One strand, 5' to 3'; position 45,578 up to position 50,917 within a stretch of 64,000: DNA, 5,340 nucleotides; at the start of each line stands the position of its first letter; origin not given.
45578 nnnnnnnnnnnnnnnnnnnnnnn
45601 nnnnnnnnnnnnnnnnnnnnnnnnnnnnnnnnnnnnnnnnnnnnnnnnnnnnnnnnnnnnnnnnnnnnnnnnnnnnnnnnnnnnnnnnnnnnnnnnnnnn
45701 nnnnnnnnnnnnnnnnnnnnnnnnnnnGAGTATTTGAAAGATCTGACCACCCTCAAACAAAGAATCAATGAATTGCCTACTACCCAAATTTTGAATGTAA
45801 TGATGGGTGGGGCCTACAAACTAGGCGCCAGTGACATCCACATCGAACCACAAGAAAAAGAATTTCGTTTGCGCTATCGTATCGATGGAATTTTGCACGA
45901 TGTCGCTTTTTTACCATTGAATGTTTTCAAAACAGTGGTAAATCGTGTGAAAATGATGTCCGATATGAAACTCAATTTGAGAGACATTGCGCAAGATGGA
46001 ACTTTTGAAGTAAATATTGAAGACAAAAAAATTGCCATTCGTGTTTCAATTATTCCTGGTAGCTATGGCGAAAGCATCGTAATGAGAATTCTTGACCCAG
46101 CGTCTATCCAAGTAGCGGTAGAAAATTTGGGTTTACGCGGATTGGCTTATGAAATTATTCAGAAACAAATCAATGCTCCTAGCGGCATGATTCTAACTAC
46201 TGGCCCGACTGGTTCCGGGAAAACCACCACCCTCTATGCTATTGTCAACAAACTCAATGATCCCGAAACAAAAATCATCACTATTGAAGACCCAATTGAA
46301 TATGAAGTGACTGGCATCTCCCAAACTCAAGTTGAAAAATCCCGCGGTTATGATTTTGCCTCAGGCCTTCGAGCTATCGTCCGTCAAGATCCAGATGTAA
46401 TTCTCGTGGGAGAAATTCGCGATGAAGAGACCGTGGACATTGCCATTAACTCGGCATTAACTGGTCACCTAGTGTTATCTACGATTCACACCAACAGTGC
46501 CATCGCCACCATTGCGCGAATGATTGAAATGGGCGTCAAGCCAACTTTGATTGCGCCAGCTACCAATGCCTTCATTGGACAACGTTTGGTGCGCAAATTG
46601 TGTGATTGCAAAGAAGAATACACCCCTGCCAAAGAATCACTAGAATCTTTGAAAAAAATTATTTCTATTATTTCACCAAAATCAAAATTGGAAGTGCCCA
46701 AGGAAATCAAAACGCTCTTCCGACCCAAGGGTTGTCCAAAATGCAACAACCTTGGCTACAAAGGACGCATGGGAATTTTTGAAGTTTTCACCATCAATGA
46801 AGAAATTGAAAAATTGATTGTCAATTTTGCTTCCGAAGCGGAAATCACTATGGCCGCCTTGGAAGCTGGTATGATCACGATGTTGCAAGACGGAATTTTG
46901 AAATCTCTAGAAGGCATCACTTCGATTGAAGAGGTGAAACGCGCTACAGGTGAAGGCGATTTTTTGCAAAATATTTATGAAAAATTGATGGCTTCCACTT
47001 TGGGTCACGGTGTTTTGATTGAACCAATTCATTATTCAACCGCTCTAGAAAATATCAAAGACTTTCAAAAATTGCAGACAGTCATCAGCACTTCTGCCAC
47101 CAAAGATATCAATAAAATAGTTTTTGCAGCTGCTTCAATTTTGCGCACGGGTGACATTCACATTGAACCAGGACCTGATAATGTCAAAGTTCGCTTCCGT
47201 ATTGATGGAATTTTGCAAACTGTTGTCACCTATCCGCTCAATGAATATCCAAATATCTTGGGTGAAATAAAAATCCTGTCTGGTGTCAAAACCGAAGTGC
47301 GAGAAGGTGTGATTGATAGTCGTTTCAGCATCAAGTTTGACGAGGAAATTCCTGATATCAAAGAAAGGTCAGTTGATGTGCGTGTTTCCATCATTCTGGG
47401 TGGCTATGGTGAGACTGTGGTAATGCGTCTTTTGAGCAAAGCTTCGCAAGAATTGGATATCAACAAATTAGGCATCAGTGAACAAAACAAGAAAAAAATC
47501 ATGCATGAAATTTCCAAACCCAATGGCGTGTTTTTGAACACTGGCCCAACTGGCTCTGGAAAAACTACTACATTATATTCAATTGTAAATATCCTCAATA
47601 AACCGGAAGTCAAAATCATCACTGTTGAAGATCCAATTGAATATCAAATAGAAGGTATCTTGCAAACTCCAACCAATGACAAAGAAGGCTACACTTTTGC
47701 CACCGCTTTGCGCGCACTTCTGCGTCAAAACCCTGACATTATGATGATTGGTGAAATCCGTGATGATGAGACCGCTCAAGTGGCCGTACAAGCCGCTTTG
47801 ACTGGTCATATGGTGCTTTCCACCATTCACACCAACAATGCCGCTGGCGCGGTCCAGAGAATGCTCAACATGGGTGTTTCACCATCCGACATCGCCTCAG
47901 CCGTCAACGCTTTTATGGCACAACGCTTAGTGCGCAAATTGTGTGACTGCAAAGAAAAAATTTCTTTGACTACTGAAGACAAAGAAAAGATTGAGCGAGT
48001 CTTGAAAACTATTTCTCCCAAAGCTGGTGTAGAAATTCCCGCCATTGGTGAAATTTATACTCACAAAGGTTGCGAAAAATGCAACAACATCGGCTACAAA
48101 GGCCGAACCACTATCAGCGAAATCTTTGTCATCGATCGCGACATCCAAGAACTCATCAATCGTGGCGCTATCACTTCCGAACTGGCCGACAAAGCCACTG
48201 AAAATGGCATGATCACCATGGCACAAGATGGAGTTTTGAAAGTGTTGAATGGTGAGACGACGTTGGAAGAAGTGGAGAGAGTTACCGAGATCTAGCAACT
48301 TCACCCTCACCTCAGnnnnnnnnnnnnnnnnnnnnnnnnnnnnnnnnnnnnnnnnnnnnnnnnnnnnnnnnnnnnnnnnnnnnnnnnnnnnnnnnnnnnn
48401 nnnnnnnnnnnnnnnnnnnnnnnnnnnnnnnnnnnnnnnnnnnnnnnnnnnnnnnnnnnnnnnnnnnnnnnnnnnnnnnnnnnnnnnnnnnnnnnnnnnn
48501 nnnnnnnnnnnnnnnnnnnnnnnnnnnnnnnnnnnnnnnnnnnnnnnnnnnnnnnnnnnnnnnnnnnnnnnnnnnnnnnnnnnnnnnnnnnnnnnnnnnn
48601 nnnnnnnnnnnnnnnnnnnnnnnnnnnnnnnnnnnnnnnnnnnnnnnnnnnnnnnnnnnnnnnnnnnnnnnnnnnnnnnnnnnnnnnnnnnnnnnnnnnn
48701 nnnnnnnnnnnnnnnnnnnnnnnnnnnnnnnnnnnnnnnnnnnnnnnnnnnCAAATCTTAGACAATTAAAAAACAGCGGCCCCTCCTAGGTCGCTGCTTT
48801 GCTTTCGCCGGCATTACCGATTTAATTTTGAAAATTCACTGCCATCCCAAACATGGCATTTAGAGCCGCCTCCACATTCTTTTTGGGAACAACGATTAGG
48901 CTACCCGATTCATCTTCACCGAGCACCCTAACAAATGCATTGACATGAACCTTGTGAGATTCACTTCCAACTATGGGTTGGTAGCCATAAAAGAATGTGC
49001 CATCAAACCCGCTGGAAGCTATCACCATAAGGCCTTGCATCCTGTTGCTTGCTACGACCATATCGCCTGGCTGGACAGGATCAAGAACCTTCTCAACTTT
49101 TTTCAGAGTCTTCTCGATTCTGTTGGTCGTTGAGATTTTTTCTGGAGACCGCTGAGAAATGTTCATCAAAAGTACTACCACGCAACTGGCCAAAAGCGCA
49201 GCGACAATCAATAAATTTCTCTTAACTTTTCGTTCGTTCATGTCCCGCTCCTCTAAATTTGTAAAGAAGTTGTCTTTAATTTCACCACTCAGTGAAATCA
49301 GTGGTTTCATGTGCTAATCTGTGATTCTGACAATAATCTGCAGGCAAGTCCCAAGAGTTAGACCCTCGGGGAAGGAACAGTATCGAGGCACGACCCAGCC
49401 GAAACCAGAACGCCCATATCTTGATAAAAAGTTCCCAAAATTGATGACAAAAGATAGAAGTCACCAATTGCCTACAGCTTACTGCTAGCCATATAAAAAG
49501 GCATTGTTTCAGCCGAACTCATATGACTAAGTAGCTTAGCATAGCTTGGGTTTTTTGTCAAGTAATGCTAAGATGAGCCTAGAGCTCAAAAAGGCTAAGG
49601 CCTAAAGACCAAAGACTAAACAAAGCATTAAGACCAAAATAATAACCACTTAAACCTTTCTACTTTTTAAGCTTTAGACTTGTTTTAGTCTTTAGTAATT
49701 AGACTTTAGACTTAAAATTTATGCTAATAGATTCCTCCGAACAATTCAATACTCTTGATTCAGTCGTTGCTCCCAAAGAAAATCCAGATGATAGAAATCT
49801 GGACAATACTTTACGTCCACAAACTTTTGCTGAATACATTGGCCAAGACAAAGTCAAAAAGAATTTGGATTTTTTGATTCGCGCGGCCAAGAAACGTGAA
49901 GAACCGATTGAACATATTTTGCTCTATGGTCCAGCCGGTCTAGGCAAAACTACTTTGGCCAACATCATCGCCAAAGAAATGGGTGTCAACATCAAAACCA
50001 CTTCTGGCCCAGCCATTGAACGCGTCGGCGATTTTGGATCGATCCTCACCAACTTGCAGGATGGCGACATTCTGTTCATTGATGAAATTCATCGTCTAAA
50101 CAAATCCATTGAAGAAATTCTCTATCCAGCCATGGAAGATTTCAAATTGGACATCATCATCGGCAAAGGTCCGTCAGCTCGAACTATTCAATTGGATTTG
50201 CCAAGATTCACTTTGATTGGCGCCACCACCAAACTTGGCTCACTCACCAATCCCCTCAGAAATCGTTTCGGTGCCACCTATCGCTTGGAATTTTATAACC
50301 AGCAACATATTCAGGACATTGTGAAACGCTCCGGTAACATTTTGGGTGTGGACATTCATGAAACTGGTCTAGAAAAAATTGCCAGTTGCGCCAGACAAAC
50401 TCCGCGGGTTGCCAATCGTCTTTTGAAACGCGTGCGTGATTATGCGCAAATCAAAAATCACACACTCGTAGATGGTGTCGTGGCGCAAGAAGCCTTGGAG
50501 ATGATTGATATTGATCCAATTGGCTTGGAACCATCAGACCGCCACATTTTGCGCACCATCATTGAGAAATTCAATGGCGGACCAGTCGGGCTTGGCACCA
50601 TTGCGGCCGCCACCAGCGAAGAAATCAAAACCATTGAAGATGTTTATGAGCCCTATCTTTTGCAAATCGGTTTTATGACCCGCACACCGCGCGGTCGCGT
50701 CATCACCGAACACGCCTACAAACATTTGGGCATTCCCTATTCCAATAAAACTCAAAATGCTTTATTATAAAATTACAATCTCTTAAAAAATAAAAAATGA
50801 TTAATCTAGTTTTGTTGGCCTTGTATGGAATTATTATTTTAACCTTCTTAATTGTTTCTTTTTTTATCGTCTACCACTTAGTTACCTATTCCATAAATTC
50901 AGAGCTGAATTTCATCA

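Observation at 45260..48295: Covalently duplicated GspE/PilB secretion ATPase (two complete ATPase cores in one 1011-aa protein)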

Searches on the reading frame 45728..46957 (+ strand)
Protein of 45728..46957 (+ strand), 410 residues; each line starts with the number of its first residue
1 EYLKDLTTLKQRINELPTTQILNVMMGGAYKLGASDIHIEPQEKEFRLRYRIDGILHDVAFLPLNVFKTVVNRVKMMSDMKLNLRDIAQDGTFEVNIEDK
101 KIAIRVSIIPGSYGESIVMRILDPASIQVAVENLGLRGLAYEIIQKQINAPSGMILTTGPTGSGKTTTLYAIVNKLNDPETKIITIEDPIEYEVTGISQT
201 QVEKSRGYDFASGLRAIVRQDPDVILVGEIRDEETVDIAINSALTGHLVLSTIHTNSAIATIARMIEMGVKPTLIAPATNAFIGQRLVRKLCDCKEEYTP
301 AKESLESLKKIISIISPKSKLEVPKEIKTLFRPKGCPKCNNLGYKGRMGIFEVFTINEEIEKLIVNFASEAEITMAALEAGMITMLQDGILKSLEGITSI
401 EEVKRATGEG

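Call 22: search_protein_families(library=ncbifam, proteins=[window:45728-46957:+], max_evalue=0.00001)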
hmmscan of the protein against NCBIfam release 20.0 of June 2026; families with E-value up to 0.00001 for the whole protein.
window:45728-46957:+ (410 aa): 18 families
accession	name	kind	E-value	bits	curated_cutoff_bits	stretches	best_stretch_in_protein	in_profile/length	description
TIGR02533.1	type_II_gspE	equivalog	5.2e-140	467.3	630.25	1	7-407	98-486/486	type II secretion system ATPase GspE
TIGR02538.1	type_IV_pilB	equivalog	1.3e-134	449.9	675.65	1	9-407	172-562/564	type IV-A pilus assembly ATPase PilB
NF007755.0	PRK10436.1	equivalog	2.8e-115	385.6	617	1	10-408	77-460/465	type II secretion system protein GspE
NF053534.1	T4PilAsmATPsTfpB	equivalog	1.3e-110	370.5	850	1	13-406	196-581/584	type IV pilus assembly ATPase TfpB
NF041000.1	ATPase_ComGA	equivalog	1e-71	241.1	300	1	25-289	3-266/267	competence type IV pilus ATPase ComGA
TIGR01420.1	pilT_fam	subfamily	2.9e-55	187.9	319.1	1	25-289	5-269/343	PilT/PilU family type 4a pilus ATPase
TIGR02525.1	plasmid_TraJ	equivalog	2.4e-26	92.6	368.3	1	149-268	146-272/372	plasmid transfer ATPase TraJ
TIGR02524.1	dot_icm_DotB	equivalog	2.6e-23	82.8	463.3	1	142-266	125-257/358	Dot/Icm type IV secretion system ATPase DotB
NF058587.1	archaellum_moto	equivalog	1.7e-17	63.3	550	1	155-266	278-394/527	archaellum flagellar ATPase motor FlaI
TIGR02782.1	TrbB_P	equivalog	2.3e-16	60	304.55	1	141-266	126-253/303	P-type conjugative transfer ATPase TrbB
NF010469.0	PRK13894.1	subfamily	6e-16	58.7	508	1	141-267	139-266/320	conjugal transfer ATPase TrbB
TIGR02788.1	VirB11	equivalog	4.1e-15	55.6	249.95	1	144-270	137-267/308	P-type DNA transfer ATPase VirB11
NF010407.0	PRK13833.1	subfamily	2.4e-13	50.2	499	1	143-267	136-261/323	conjugal transfer protein TrbB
TIGR03819.1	heli_sec_ATPase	hypoth_equivalog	1.9e-12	47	373.15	1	142-280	169-312/340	TadA family conjugal transfer-associated ATPase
NF053672.1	bindosome_BasE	exception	9e-11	41.2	1000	1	156-266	274-389/512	bindosome assembly system ATPase subunit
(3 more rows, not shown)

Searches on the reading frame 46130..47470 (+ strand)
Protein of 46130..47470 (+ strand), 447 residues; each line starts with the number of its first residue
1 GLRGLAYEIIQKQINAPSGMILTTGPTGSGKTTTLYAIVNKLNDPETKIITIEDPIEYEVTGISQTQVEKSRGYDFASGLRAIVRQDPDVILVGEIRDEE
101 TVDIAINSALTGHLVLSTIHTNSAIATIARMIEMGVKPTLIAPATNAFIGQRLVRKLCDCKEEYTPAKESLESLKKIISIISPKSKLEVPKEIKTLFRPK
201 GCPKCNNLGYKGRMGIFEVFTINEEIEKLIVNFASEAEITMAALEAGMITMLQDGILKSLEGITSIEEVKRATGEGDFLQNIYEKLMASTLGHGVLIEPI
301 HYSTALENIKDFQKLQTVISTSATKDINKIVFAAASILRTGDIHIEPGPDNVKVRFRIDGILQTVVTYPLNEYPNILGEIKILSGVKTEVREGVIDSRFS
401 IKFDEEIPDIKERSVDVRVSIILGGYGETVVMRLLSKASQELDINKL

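Call 66: predict_structure(alignment_id=A3)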
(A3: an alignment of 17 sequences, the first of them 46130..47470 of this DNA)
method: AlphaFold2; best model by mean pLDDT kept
length: 447 residues; sequences in the alignment: 17
mean_pLDDT: 74.7   pTM: 0.48
mean pLDDT of the five models: 74.7, 65.4, 63.1, 61.3, 61.1
residues with pLDDT >= 90: 36; 70-90: 276; 50-70: 95; < 50: 40
segments of 3 or more residues with pLDDT < 50: 26-28, 145-153, 279-292, 438-447
pLDDT, mean of each block of 10 residues (from residue 1): 64 71 57 70 85 79 83 81 89 81 82 80 65 63 48 67 83 69 65 83 83 64 76 73 74 80 79 56 42 74 89 87 87 88 89 87 87 85 67 70 82 81 83 68 34
secondary structure, 60 per line:
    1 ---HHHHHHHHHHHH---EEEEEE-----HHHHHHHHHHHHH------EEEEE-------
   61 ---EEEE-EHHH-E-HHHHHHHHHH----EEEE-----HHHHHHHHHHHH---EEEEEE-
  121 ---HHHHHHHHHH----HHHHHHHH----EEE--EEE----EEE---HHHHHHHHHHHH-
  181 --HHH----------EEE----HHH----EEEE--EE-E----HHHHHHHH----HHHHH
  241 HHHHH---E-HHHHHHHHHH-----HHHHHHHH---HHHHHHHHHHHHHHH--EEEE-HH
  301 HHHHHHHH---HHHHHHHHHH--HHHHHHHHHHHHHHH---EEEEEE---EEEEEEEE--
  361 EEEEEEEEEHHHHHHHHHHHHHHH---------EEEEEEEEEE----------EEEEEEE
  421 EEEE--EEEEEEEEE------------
elements in order: H4-15 E19-24 H30-42 E49-53 E64-67 H76-85 E90-93 H99-110 E114-119 H124-133 H138-145 E150-152 E155-157 E162-164 H168-179 E196-198 E210-213 H224-231 H236-245 H251-260 H266-273 H277-291 E294-297 H299-308 H312-321 H324-338 E342-347 E351-358 E361-369 H370-384 E394-403 E414-424 E427-435
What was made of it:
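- Tried and rejected: AF2 of CTD_A-linker-N2B (17-sequence MSA, call 66), testing for an intramolecular 'packing unit': pTM 0.48 and linker pLDDT below 50, so inconclusive.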

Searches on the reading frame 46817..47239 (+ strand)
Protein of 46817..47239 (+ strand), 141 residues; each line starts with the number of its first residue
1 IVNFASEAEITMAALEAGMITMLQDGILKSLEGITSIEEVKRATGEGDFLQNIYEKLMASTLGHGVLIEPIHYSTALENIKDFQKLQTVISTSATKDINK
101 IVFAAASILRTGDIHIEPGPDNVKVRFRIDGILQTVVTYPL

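Call 70: find_related_loci(query=window:46817-47239:+, collection=genome_contigs, flank=10000)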
Query window:46817-47239:+ (141 aa) in genome_contigs; peptide patterns used: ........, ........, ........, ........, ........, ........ (x = any residue, [..] = any of these).
561 stretches matched a pattern; 271 encode a relative of the query (tblastn E <= 1e-3); the best 80 are kept; 80 distinct loci.
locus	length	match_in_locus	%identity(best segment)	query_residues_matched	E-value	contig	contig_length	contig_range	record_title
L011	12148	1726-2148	89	1-141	4e-84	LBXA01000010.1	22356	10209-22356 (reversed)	MAG: Candidatus Moranbacteria bacterium GW2011_GWA2_39_41 UT50_C0010, whole genome shotgun sequence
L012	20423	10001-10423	77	1-141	2e-73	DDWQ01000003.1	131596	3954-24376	MAG TPA_asm: Candidatus Moranbacteria bacterium UBA2282 UBA2282_contig_4407, whole genome shotgun sequence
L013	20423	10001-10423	67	1-141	8e-64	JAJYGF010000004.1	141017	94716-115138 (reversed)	MAG: bacterium isolate DBS1-3.bin117 NODE_118_length_141017_cov_1.97993, whole genome shotgun sequence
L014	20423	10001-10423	67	1-141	2e-62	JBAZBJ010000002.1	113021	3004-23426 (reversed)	MAG: Parcubacteria group bacterium isolate SO_2017_GW1_11 NODE_1177_length_113021_cov_1.562333_OW334_2017, whole genome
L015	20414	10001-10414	68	4-141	8e-61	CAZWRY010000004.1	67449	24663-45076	MAG TPA_asm: uncultured Bdellovibrionales bacterium isolate binchicken_co27_254 genome assembly, contig: NODE_666_length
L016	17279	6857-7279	67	1-141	6e-60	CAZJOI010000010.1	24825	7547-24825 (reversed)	MAG TPA_asm: uncultured Bdellovibrionales bacterium isolate SRP192927_co1_264 genome assembly, contig: NODE_3744_length_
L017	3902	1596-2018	65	1-141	5e-59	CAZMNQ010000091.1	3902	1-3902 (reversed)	MAG TPA_asm: uncultured Bdellovibrionales bacterium isolate SRP118108_co4_325 genome assembly, contig: NODE_30516_length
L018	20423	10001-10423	66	1-141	6e-59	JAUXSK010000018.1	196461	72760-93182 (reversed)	MAG: Candidatus Moraniibacteriota bacterium isolate C12_metabat.bin.87 C12_k141_493543, whole genome shotgun sequence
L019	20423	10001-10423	66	1-141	4e-59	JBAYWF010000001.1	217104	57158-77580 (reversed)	MAG: Parcubacteria group bacterium isolate SO_2016_LW3_77 scaffold00071_LW162_2016, whole genome shotgun sequence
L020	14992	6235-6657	65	1-141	7e-59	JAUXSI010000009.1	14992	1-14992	MAG: Candidatus Moraniibacteriota bacterium isolate C12_metabat.bin.56 C12_k141_465109, whole genome shotgun sequence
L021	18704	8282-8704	65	1-141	8e-58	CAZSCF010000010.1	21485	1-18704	MAG TPA_asm: uncultured Bdellovibrionales bacterium isolate SRP263991_co4_514 genome assembly, contig: NODE_3252_length_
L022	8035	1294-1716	64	1-141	6e-58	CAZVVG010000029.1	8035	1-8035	MAG TPA_asm: uncultured Bdellovibrionales bacterium isolate SRP263991_co5_33 genome assembly, contig: NODE_17640_length_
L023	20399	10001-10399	67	4-136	1e-55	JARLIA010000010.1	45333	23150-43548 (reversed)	MAG: Candidatus Paceibacterota bacterium isolate MAG_BA90 MetaBAT2_Bin_90_Anoxic_k141_1887379, whole genome shotgun sequ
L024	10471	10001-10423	62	1-141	3e-55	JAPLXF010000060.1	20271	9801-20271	MAG: Candidatus Moraniibacteriota bacterium isolate LacPavin_0920_SED1_MAG_40_9 LacPavin_0920_SED1_scaffold_1809630, who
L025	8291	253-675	65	1-141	7e-57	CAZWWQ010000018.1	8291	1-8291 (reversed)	MAG TPA_asm: uncultured Bdellovibrionales bacterium isolate binchicken_co291_201 genome assembly, contig: NODE_2901_leng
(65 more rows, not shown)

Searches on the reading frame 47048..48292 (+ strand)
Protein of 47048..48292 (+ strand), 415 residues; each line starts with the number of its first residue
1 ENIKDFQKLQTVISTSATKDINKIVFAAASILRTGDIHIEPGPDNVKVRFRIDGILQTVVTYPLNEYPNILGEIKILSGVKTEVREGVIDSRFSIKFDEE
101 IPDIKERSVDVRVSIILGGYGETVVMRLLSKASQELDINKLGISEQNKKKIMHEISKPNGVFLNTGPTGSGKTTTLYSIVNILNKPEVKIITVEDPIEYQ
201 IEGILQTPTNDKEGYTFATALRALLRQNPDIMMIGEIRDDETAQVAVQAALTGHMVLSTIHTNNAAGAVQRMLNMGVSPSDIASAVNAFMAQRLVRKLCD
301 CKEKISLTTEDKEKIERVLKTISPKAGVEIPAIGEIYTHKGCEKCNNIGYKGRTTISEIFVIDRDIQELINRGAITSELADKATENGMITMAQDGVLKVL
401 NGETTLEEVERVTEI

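Call 22: search_protein_families(library=ncbifam, proteins=[window:47048-48292:+], max_evalue=0.00001)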
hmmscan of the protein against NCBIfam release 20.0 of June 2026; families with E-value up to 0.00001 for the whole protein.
window:47048-48292:+ (415 aa): 18 families
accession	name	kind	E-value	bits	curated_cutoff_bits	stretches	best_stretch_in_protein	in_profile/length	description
TIGR02533.1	type_II_gspE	equivalog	4.4e-127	424.7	630.25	1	19-413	111-486/486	type II secretion system ATPase GspE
TIGR02538.1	type_IV_pilB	equivalog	3.4e-122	408.9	675.65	1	18-414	182-563/564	type IV-A pilus assembly ATPase PilB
NF007755.0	PRK10436.1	equivalog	2.6e-104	349.5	617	1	15-413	83-459/465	type II secretion system protein GspE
NF053534.1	T4PilAsmATPsTfpB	equivalog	8.7e-99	331.5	850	1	32-413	215-582/584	type IV pilus assembly ATPase TfpB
NF041000.1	ATPase_ComGA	equivalog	7.7e-67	225.1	300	1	27-296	5-266/267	competence type IV pilus ATPase ComGA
TIGR01420.1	pilT_fam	subfamily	1.9e-49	168.7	319.1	1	32-298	12-271/343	PilT/PilU family type 4a pilus ATPase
TIGR02525.1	plasmid_TraJ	equivalog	3e-28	98.9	368.3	1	125-286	121-281/372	plasmid transfer ATPase TraJ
TIGR02524.1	dot_icm_DotB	equivalog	2.2e-20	73.2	463.3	1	149-285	124-269/358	Dot/Icm type IV secretion system ATPase DotB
NF058587.1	archaellum_moto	equivalog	6.6e-20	71.3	550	1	161-277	278-398/527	archaellum flagellar ATPase motor FlaI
TIGR02788.1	VirB11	equivalog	1.5e-15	57.1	249.95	1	165-300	150-289/308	P-type DNA transfer ATPase VirB11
TIGR02782.1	TrbB_P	equivalog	4.6e-15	55.7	304.55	1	146-275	124-255/303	P-type conjugative transfer ATPase TrbB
TIGR03819.1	heli_sec_ATPase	hypoth_equivalog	7.7e-15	54.9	373.15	1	120-277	138-302/340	TadA family conjugal transfer-associated ATPase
NF010469.0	PRK13894.1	subfamily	1.4e-11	44.4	508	1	143-281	133-273/320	conjugal transfer ATPase TrbB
NF010407.0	PRK13833.1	subfamily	2.4e-11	43.6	499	1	145-275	131-262/323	conjugal transfer protein TrbB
NF053672.1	bindosome_BasE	exception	1.2e-10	40.8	1000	1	164-272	275-388/512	bindosome assembly system ATPase subunit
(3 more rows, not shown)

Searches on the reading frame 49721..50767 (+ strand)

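Call 16: search_protein_families(library=pfam, proteins=[window:49721-50767:+], max_evalue=0.001)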
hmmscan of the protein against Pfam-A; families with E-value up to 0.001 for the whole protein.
window:49721-50767:+ (349 aa): 15 families
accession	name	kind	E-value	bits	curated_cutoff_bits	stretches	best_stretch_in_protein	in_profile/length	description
PF05496.18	RuvB_N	-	1.9e-77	258.9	27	1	31-189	1-159/159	Holliday junction DNA helicase RuvB P-loop domain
PF17864.7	AAA_lid_4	-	7.2e-25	87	27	1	192-265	1-74/74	RuvB AAA lid domain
PF05491.19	RuvB_C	-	7.7e-25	87.1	24.7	1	268-336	3-71/72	RuvB C-terminal winged helix domain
PF00004.35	AAA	-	2.8e-20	73.5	21.2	1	66-188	1-128/131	ATPase family associated with various cellular activities (AAA)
PF07728.20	AAA_5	-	8.5e-10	39.2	22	1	65-183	1-139/139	AAA domain (dynein-related subfamily)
PF06068.19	TIP49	-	4.9e-05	23.1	23.8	0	32-93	18-80/347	TIP49 P-loop domain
PF13191.12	AAA_16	-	7.9e-05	23.6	32.6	1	43-88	6-49/167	AAA ATPase domain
PF00910.28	RNA_helicase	-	0.00015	22.6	21.5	1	66-136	1-73/105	RNA helicase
PF13173.12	AAA_14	-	0.0002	21.8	27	1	66-146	5-94/129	AAA domain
PF13238.12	AAA_18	-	0.00029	21.7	29.4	0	66-99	1-29/128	AAA domain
PF00931.28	NB-ARC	-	0.00034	20.4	23.5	0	60-86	15-41/248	NB-ARC domain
PF01078.27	Mg_chelatase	-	0.0005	20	20.3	0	64-84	23-43/207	Magnesium chelatase, subunit ChlI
PF02367.23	TsaE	-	0.00054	20.4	26.6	1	57-95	15-53/128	Threonylcarbamoyl adenosine biosynthesis protein TsaE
PF02224.24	Cytidylate_kin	-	0.00074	19.7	26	0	68-94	3-29/211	Cytidylate kinase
PF00158.32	Sigma54_activat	-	0.00079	19.6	20.2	0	51-86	10-45/168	Sigma-54 interaction domain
